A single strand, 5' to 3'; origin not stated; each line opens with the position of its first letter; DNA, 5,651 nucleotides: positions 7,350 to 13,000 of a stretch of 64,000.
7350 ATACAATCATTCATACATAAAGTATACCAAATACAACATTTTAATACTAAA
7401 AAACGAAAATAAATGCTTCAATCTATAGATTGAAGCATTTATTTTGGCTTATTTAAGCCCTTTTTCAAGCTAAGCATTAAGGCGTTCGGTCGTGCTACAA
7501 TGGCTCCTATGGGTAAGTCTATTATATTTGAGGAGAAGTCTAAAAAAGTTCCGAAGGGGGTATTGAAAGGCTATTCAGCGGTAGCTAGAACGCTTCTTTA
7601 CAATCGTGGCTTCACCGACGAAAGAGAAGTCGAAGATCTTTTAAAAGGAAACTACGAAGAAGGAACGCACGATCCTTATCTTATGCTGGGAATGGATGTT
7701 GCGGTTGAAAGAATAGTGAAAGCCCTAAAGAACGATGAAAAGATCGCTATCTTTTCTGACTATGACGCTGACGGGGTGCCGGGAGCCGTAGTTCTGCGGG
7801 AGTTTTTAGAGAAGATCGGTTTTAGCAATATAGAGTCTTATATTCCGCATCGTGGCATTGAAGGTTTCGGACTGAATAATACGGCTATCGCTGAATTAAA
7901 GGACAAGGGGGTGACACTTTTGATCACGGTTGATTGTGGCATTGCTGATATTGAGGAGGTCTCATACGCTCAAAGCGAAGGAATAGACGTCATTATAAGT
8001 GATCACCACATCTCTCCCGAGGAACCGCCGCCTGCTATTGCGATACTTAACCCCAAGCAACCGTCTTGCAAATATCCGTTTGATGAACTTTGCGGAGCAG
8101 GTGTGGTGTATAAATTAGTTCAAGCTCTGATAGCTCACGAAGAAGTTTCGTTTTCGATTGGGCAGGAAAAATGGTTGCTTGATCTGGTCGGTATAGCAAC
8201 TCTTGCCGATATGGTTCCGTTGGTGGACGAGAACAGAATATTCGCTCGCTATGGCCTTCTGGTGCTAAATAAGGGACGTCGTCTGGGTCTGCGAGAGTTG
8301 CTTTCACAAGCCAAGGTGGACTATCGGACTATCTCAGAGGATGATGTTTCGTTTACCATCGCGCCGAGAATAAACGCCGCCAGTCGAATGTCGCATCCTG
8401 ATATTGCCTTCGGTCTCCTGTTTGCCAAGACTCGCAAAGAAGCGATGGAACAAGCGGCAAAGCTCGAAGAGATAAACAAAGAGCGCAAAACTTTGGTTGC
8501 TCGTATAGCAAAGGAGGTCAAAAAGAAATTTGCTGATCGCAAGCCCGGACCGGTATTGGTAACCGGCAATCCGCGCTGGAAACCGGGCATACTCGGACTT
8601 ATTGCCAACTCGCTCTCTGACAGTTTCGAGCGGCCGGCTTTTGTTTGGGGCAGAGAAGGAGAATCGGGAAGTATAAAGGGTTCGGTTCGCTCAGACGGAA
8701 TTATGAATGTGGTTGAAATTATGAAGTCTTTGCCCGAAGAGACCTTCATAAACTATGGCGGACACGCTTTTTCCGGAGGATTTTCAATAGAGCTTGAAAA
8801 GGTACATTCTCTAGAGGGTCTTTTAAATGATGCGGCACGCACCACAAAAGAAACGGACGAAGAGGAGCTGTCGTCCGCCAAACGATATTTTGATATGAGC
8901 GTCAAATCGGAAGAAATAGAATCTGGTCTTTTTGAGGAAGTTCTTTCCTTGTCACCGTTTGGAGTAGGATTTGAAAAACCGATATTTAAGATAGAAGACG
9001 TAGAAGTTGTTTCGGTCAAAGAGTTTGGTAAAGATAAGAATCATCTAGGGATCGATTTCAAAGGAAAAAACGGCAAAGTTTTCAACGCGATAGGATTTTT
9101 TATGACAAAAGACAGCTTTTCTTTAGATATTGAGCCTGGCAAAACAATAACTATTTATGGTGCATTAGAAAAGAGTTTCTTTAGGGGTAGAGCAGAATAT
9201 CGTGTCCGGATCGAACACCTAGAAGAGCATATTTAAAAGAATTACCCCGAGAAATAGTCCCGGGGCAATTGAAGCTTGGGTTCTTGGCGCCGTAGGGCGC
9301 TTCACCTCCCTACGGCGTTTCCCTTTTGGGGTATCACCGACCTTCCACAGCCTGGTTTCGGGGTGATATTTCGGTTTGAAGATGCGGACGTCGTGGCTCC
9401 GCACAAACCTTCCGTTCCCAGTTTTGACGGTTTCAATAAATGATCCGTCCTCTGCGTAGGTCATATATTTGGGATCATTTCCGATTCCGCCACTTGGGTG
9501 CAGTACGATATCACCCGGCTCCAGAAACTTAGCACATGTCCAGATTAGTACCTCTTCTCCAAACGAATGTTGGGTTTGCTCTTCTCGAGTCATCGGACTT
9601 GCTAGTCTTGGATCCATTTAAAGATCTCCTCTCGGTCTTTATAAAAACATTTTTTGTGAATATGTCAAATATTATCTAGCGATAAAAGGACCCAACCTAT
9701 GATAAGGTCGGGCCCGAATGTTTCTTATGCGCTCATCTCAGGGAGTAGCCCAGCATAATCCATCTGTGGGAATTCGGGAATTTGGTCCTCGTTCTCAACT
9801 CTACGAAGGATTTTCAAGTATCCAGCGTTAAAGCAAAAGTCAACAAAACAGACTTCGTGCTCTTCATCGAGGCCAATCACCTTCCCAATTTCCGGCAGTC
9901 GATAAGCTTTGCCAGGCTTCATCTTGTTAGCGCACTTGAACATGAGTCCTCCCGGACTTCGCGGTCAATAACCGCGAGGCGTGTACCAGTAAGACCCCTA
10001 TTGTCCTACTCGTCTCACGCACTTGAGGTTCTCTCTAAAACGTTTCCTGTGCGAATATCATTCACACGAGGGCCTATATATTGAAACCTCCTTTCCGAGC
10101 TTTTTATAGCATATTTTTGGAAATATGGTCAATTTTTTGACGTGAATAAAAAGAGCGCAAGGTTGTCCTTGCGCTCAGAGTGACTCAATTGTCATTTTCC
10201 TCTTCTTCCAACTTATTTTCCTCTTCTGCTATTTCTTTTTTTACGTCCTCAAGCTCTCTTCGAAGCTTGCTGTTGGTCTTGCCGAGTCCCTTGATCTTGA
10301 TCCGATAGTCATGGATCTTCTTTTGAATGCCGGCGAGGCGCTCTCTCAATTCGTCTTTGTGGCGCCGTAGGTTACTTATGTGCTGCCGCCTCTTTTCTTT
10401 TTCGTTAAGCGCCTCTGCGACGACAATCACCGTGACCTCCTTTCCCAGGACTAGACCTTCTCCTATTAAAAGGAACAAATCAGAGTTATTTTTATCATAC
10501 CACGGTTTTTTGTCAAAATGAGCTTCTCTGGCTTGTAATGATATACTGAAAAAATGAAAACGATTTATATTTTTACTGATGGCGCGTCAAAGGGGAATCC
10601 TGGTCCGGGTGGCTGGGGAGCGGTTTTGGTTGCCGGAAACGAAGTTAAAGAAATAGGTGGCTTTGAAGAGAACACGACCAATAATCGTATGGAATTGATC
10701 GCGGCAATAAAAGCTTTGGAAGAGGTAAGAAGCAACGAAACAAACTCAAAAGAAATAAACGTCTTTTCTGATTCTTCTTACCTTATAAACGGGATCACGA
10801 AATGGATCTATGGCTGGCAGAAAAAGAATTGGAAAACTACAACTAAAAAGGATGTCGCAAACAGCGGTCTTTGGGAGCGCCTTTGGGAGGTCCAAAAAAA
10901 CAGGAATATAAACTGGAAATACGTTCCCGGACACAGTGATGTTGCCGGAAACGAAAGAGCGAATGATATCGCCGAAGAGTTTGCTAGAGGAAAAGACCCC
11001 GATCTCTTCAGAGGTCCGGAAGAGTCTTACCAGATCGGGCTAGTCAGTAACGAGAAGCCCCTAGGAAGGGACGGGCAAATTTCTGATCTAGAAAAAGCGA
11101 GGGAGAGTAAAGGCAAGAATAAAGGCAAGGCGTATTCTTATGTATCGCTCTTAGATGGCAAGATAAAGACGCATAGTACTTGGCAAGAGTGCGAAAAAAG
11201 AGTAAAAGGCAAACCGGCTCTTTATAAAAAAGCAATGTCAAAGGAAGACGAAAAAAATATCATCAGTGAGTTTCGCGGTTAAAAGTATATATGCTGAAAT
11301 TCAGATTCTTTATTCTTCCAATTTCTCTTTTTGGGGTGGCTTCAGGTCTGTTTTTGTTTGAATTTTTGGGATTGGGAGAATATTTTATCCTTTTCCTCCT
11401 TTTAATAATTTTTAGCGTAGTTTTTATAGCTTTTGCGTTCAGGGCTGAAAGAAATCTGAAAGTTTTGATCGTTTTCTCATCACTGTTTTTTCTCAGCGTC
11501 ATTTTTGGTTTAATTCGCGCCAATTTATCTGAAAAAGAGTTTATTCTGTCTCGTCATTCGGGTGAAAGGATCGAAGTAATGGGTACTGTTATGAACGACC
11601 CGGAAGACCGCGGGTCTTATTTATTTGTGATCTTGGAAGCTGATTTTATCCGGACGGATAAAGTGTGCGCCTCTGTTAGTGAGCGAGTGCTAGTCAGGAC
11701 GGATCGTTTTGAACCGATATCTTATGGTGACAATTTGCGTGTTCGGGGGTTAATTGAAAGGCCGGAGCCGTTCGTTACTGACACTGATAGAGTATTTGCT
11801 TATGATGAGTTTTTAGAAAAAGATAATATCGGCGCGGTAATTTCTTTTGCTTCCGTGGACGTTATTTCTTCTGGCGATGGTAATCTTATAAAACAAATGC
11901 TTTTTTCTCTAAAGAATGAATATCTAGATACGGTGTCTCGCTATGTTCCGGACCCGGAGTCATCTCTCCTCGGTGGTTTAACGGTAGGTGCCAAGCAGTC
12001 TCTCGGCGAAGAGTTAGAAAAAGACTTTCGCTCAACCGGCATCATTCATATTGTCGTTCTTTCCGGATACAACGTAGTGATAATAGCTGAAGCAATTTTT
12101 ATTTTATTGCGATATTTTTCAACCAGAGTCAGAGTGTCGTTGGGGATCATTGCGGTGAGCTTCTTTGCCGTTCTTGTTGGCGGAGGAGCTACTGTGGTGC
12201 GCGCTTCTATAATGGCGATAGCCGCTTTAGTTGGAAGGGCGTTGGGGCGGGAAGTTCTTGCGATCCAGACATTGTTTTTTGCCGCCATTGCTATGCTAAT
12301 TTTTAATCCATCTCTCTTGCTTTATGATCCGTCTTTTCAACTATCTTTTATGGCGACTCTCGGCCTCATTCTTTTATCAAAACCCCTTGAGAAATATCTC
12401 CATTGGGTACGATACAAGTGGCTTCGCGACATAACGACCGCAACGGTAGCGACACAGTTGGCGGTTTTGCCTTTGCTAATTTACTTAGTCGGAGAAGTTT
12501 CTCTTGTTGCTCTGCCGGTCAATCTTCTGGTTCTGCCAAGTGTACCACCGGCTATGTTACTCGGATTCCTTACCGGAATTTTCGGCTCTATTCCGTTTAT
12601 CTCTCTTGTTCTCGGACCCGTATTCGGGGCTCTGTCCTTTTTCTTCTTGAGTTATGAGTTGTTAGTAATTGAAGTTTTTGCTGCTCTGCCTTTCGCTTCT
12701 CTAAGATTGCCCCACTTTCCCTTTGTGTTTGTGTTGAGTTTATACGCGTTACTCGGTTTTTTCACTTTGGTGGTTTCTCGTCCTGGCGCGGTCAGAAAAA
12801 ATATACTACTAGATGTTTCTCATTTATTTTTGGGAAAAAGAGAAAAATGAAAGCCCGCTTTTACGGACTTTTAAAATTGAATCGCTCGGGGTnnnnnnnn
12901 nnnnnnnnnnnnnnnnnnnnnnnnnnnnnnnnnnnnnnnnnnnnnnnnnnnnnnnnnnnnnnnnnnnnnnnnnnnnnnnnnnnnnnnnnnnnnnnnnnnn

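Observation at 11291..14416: ComEC encoded as two separate genes with an antisense superoxide dismutase gene between them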

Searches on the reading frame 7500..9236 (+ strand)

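Call 3: search_protein_families(library=pfam, proteins=[window:7500-9236:+], max_evalue=0.01)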
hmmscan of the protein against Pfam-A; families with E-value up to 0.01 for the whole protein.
window:7500-9236:+ (578 aa): 3 families
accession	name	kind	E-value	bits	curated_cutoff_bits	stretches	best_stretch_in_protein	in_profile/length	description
PF01368.27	DHH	-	3.5e-25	89.1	28.1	1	81-215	1-108/125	DHH family, N-terminal domain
PF17768.7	RecJ_OB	-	1.1e-20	74.1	27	1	465-573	2-107/107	RecJ OB domain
PF02272.25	DHHA1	-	6e-10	39.9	25.9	1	351-442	3-96/102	DHHA1 domain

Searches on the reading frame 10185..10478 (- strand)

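Call 86: search_protein_families(library=pfam, proteins=[window:10185-10478:-], max_evalue=0.01)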
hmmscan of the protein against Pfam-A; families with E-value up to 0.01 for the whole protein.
window:10185-10478:- (97 aa): 5 families
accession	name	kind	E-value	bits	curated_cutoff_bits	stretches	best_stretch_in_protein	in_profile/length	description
PF24627.1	PUMA_CC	-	0.00025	21.4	30.1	1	43-95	5-57/74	PUMA coiled-coil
PF06810.17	Phage_scaffold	-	0.0016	18.9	35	1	21-94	21-90/170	Phage capsid assembly scaffolding protein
PF02050.21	FliJ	-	0.0038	17.9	28.4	1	19-94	6-86/123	Flagellar FliJ protein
PF06160.17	EzrA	-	0.0055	15.5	39.6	1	23-92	363-432/557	Septation ring formation regulator, EzrA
PF11932.13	DUF3450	-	0.0058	16.4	32.6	1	21-87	26-92/241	Protein of unknown function (DUF3450)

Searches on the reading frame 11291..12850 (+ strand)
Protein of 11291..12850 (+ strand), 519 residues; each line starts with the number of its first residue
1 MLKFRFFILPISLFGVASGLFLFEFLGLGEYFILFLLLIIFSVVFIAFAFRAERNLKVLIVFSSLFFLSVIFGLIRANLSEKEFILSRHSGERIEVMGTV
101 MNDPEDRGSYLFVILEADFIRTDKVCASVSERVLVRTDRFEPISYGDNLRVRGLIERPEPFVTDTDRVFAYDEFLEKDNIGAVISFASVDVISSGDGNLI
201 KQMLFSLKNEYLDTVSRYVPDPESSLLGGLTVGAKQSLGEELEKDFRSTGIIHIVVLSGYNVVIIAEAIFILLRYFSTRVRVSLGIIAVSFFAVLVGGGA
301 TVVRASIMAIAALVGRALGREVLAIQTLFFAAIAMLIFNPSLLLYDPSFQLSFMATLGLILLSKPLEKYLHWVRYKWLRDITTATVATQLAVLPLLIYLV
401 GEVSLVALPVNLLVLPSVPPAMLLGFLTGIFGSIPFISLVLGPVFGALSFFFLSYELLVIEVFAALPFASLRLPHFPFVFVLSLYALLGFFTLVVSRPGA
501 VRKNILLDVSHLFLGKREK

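Call 3: search_protein_families(library=pfam, proteins=[window:11291-12850:+], max_evalue=0.01)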
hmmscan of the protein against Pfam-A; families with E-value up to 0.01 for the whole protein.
window:11291-12850:+ (519 aa): 2 families
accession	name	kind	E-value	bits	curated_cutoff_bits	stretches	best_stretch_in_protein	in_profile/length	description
PF03772.21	Competence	-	2.1e-51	175.3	23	1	230-497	1-269/270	Competence protein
PF13567.11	DUF4131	-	2.5e-15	57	31.6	1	34-190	7-163/165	Domain of unknown function (DUF4131)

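Call 4: search_protein_families(library=ncbifam, proteins=[window:11291-12850:+], max_evalue=0.01)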
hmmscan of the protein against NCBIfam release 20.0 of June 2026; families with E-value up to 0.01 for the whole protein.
window:11291-12850:+ (519 aa): 4 families
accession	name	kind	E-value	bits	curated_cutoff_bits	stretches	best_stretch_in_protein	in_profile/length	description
TIGR00361.1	ComEC_Rec2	equivalog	1.7e-27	95.9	190.05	1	168-457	82-369/663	DNA internalization-related competence protein ComEC/Rec2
TIGR00360.1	ComEC_N-term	subfamily_domain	5.4e-19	69.1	36.5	1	251-416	1-162/171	ComEC/Rec2-related protein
NF008580.0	PRK11539.1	equivalog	7.9e-13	47.6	969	1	221-434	197-424/758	ComEC family protein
NF045979.1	ComEC_MAG0480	equivalog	3.9e-12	45.7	150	1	236-416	207-384/461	MAG0480 family ComEC-like protein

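Call 13: find_homologous_proteins(query=window:11291-12850:+, max_evalue=0.00001)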
Query window:11291-12850:+ (519 aa): 3207 proteins with E <= 0.00001 among 8000 candidates; the best 120 are listed.
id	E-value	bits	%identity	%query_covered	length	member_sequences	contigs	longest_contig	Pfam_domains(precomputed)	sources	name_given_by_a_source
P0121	0.0e+0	1084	100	100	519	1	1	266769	PF13567.12,PF03772.22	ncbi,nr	ncbi:MAG: ComEC/Rec2 family competence protein [Candidatus Campbellbacteria bacterium]|nr:ComEC/Rec2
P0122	1.6e-173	596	58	94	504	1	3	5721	PF13567.12,PF03772.22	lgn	-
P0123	2.4e-172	593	57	87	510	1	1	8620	PF13567.12,PF03772.22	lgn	-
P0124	8.5e-162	558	57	93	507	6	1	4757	PF13567.12,PF03772.22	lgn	-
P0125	1.8e-161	557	54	94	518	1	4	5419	PF13567.12,PF03772.22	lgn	-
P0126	2.8e-161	556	55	94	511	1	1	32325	PF13567.12,PF03772.22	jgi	jgi:competence protein ComEC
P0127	3.0e-160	553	54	93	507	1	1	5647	PF13567.12,PF03772.22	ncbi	ncbi:MAG: ComEC/Rec2 family competence protein [Candidatus Paceibacterota bacterium]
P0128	3.8e-158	546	56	92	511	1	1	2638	PF13567.12,PF03772.22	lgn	-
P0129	3.9e-158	546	54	93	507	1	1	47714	PF13567.12,PF03772.22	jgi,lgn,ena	-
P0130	3.8e-155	536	51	97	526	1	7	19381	PF13567.12,PF03772.22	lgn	-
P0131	1.1e-154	534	54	93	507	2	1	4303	PF13567.12,PF03772.22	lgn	-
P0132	1.4e-154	534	53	93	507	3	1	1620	PF13567.12,PF03772.22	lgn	-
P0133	6.9e-154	532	57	85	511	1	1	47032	PF13567.12,PF03772.22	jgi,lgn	-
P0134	1.3e-151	524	50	97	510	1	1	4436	PF13567.12,PF03772.22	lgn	-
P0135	5.4e-151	522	52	93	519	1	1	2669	PF13567.12,PF03772.22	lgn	-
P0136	3.3e-150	520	52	93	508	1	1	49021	PF13567.12,PF03772.22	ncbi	ncbi:MAG: ComEC/Rec2 family competence protein [Candidatus Paceibacterota bacterium]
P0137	1.9e-149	517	52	95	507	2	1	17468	PF13567.12,PF03772.22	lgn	-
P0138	5.6e-113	397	50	80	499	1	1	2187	PF13567.12,PF03772.22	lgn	-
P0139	3.5e-112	394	45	92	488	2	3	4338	PF13567.12,PF03772.22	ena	-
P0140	1.0e-111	393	47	83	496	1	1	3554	PF13567.12,PF03772.22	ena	-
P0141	9.4e-111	389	45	94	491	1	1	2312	PF13567.12,PF03772.22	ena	-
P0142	4.3e-110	387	48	84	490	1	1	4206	PF13567.12,PF03772.22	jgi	-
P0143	6.5e-110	387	47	88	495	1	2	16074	PF13567.12,PF03772.22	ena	-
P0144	9.7e-110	386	45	85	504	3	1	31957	PF13567.12,PF03772.22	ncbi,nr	ncbi:ComEC/Rec2 family competence protein [Patescibacteria group bacterium]|nr:ComEC/Rec2 family com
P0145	1.4e-109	386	48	78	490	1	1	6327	PF13567.12,PF03772.22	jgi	-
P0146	1.5e-109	385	46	92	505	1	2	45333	PF13567.12,PF03772.22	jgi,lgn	jgi:competence protein ComEC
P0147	1.9e-109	385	44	91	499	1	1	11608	PF13567.12,PF03772.22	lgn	-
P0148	2.9e-109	384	47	82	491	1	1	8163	PF13567.12,PF03772.22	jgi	jgi:competence protein ComEC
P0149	9.8e-109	383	44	91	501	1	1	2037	PF13567.12,PF03772.22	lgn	-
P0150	1.5e-108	382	45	92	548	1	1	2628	PF13567.12,PF03772.22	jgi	-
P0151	2.0e-107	378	44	94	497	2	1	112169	PF13567.12,PF03772.22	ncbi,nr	ncbi:ComEC/Rec2 family competence protein [Candidatus Kaiserbacteria bacterium]|nr:ComEC/Rec2 family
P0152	3.8e-107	378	46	86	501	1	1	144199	PF13567.12,PF03772.22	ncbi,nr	ncbi:MAG: ComEC family competence protein [Candidatus Pacebacteria bacterium]|nr:ComEC family compet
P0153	6.4e-107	377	44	92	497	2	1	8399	PF13567.12,PF03772.22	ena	-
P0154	7.3e-107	377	51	75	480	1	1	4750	PF13567.12,PF03772.22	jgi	-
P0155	9.5e-107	376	42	94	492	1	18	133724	PF13567.12,PF03772.22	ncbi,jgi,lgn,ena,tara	jgi:competence protein ComEC|tara:strand:+ start:12856 stop:14334 length:1479 start_codon:yes stop_c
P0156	1.2e-106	376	46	88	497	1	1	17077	PF13567.12,PF03772.22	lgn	-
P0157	1.5e-106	376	43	97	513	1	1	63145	PF13567.12,PF03772.22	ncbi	-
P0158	1.8e-106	375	46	81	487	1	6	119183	PF13567.12,PF03772.22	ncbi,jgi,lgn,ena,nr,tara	ncbi:MAG: ComEC/Rec2 family competence protein [Candidatus Pacebacteria bacterium]|jgi:competence pr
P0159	3.0e-106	375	44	89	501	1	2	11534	PF13567.12,PF03772.22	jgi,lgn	-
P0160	4.1e-106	374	44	94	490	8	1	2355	PF13567.12,PF03772.22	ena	-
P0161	5.0e-106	374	43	91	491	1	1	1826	PF13567.12,PF03772.22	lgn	-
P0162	1.1e-105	373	46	92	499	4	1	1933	PF13567.12,PF03772.22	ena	-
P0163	1.2e-105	373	43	83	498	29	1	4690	PF13567.12,PF03772.22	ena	-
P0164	1.6e-105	372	43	91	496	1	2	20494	PF13567.12,PF03772.22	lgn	-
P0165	1.6e-105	372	43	80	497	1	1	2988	PF13567.12,PF03772.22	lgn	-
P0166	3.1e-105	371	44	92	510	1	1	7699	PF13567.12,PF03772.22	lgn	-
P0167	3.3e-105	371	44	91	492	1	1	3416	PF13567.12,PF03772.22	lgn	-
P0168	5.4e-105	370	46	83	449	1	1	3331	PF13567.12,PF03772.22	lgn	-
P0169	6.4e-105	370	45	85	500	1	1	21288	PF13567.12,PF03772.22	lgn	-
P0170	8.6e-105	370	43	92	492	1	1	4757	PF13567.12,PF03772.22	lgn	-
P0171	8.9e-105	370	42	95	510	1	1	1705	PF13567.12,PF03772.22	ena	-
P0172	1.0e-104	369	44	96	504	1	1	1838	PF13567.12,PF03772.22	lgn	-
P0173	1.1e-104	369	41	95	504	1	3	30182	PF13567.12,PF03772.22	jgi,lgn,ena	-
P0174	1.8e-104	369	43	97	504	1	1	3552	PF13567.12,PF03772.22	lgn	-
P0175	2.4e-104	368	43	90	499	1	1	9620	PF13567.12,PF03772.22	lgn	-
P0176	2.5e-104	368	46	86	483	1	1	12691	PF13567.12,PF03772.22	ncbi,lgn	-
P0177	2.6e-104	368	45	92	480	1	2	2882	PF13567.12,PF03772.22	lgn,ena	-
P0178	3.7e-104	368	41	92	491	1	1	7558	PF13567.12,PF03772.22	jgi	-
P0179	5.5e-104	367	43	92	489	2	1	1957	PF13567.12,PF03772.22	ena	-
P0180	8.3e-104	367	44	85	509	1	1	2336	PF13567.12,PF03772.22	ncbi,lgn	-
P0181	1.0e-103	366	42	89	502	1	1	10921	PF13567.12,PF03772.22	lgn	-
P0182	1.6e-103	366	44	93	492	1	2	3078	PF13567.12,PF03772.22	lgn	-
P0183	1.6e-103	366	45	82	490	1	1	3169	PF13567.12,PF03772.22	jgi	jgi:competence protein ComEC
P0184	2.2e-103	365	42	91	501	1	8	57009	PF13567.12,PF03772.22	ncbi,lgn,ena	ncbi:MAG: ComEC/Rec2 family competence protein [Patescibacteria group bacterium]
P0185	5.2e-103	364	41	92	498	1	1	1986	PF13567.12,PF03772.22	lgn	-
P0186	5.9e-103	364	44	92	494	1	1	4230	PF13567.12,PF03772.22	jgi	jgi:competence protein ComEC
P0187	5.9e-103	364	43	93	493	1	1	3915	PF13567.12,PF03772.22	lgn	-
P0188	6.0e-103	364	43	94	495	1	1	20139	PF13567.12,PF03772.22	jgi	jgi:competence protein ComEC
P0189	7.5e-103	363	46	79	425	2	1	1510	PF13567.12,PF03772.22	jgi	-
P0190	7.6e-103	363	43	83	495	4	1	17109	PF13567.12,PF03772.22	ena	-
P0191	9.0e-103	363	43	95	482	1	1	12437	PF13567.12,PF03772.22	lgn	-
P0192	9.4e-103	363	43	88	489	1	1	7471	PF13567.12,PF03772.22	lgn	-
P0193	1.0e-102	363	42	90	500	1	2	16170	PF13567.12,PF03772.22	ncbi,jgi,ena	-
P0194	1.3e-102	363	43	79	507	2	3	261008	PF13567.12,PF03772.22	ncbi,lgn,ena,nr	ncbi:MAG: ComEC family competence protein [Candidatus Pacebacteria bacterium]|nr:ComEC family compet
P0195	1.3e-102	363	42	96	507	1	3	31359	PF13567.12,PF03772.22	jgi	-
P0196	1.8e-102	362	46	83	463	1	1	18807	PF13567.12,PF03772.22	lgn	-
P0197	2.0e-102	362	46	82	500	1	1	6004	PF13567.12,PF03772.22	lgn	-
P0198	2.7e-102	361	44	90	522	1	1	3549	PF13567.12,PF03772.22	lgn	-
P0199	2.9e-102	361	45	87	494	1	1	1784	PF13567.12,PF03772.22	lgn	-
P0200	3.6e-102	361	42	92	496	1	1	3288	PF13567.12,PF03772.22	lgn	-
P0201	3.9e-102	361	45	82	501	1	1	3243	PF13567.12,PF03772.22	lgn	-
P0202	4.2e-102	361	39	95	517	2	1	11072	PF13567.12,PF03772.22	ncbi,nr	ncbi:ComEC family competence protein [Candidatus Parcubacteria bacterium]|nr:ComEC family competence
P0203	5.3e-102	361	43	91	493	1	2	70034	PF13567.12,PF03772.22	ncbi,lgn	-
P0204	5.4e-102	361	41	94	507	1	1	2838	PF13567.12,PF03772.22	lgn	-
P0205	5.4e-102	361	43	85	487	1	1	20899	PF13567.12,PF03772.22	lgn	-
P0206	5.5e-102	360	43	92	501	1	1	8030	PF13567.12,PF03772.22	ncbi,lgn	-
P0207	6.0e-102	360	42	94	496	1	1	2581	PF13567.12,PF03772.22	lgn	-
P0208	7.3e-102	360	45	84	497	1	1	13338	PF13567.12,PF03772.22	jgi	jgi:competence protein ComEC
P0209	7.6e-102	360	41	92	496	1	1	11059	PF13567.12,PF03772.22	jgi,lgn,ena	-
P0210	7.8e-102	360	45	83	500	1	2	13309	PF13567.12,PF03772.22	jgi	-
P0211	9.1e-102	360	42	93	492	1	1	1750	PF13567.12,PF03772.22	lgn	-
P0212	9.7e-102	360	41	95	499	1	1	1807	PF13567.12,PF03772.22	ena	-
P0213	1.1e-101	360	44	93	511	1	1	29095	PF13567.12,PF03772.22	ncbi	ncbi:ComEC/Rec2 family competence protein [candidate division KSB1 bacterium]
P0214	1.5e-101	359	41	97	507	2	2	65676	PF13567.12,PF03772.22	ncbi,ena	-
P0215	1.5e-101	359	42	94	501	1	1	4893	PF13567.12,PF03772.22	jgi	-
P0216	1.5e-101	359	43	92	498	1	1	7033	PF13567.12,PF03772.22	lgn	-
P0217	1.8e-101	359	41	93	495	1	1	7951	PF13567.12,PF03772.22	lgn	-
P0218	1.9e-101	359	42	93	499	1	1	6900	PF13567.12,PF03772.22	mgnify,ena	mgnify:CR=1 FL=1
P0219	2.0e-101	359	44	86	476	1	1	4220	PF13567.12,PF03772.22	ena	-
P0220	2.0e-101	359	40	94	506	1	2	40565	PF13567.12,PF03772.22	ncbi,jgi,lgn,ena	ncbi:MAG: ComEC/Rec2 family competence protein [Candidatus Paceibacterota bacterium]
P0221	2.1e-101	359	44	88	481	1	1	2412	PF13567.12,PF03772.22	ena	-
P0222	2.2e-101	359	43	92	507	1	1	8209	PF13567.12,PF03772.22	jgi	-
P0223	2.4e-101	358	41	94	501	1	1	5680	PF13567.12,PF03772.22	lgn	-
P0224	2.6e-101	358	43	87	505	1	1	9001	PF13567.12,PF03772.22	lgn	-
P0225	2.6e-101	358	42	92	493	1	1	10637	PF13567.12,PF03772.22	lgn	-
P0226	2.6e-101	358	40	93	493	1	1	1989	PF13567.12,PF03772.22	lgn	-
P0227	2.7e-101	358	45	83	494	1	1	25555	PF13567.12,PF03772.22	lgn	-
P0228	3.1e-101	358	40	95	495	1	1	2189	PF13567.12,PF03772.22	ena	-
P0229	3.2e-101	358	43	82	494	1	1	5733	PF13567.12,PF03772.22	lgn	-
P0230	3.3e-101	358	46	83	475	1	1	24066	PF13567.12,PF03772.22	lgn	-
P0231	3.5e-101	358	41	93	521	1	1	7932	PF13567.12,PF03772.22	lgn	-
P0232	3.7e-101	358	42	91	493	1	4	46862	PF13567.12,PF03772.22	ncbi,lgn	-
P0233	4.6e-101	357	42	90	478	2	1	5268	PF13567.12,PF03772.22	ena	-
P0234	5.0e-101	357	41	92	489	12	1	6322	PF13567.12,PF03772.22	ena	-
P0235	5.2e-101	357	44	85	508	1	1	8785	PF13567.12,PF03772.22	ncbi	-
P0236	5.4e-101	357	41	92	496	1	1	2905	PF13567.12,PF03772.22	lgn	-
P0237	6.0e-101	357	40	95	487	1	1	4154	PF13567.12,PF03772.22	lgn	-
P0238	6.3e-101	357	43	92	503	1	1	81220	PF13567.12,PF03772.22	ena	-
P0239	6.4e-101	357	47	80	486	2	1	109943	PF13567.12,PF03772.22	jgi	-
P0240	7.0e-101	357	43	91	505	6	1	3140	PF13567.12,PF03772.22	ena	-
